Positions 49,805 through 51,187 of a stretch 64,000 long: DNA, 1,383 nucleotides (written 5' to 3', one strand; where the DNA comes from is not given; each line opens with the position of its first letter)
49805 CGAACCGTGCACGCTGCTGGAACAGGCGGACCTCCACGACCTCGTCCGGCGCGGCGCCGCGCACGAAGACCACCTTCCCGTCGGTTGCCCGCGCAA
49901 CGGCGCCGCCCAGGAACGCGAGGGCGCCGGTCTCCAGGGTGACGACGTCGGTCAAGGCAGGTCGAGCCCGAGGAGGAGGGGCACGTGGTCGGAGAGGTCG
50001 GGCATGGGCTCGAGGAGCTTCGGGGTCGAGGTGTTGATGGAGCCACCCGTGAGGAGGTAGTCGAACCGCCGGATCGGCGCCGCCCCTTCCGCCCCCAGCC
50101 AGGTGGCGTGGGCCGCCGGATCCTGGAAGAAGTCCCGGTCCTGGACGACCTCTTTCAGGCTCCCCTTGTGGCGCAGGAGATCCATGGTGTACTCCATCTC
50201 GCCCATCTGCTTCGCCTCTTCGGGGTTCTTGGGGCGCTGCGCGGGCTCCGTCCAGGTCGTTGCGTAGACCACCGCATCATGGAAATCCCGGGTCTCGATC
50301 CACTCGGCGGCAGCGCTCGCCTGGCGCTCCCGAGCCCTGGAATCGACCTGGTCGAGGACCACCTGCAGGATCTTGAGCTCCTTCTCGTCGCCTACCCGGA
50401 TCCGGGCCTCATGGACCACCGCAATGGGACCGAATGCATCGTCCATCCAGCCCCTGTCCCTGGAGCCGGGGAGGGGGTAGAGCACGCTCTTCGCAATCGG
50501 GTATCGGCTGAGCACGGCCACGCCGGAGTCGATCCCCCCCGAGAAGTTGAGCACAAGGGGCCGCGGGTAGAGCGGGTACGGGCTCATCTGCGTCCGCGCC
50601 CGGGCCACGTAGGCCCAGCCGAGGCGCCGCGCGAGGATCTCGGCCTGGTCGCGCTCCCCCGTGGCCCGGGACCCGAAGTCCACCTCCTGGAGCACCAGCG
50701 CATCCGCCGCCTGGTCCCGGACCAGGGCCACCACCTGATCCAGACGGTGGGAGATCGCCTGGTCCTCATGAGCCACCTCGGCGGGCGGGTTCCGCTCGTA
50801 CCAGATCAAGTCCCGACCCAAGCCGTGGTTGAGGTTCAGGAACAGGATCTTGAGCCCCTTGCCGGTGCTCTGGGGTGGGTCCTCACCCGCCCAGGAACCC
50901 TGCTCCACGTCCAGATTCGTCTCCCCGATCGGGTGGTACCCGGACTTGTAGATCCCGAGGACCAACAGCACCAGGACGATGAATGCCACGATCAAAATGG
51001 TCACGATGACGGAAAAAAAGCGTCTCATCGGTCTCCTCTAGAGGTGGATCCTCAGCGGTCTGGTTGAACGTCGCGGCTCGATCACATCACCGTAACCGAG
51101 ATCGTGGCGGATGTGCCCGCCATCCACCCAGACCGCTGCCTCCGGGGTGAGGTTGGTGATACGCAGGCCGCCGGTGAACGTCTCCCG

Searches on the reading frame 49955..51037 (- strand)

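Call 88: search_protein_families(library=pfam, proteins=[window:49955-51037:-], max_evalue=0.0001)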
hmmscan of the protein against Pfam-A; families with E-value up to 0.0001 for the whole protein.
window:49955-51037:- (361 aa): 1 family
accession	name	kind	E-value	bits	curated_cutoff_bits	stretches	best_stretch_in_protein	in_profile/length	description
PF03372.29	Exo_endo_phos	-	2.6e-11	44.1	24.5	1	72-203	8-102/225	Endonuclease/Exonuclease/phosphatase family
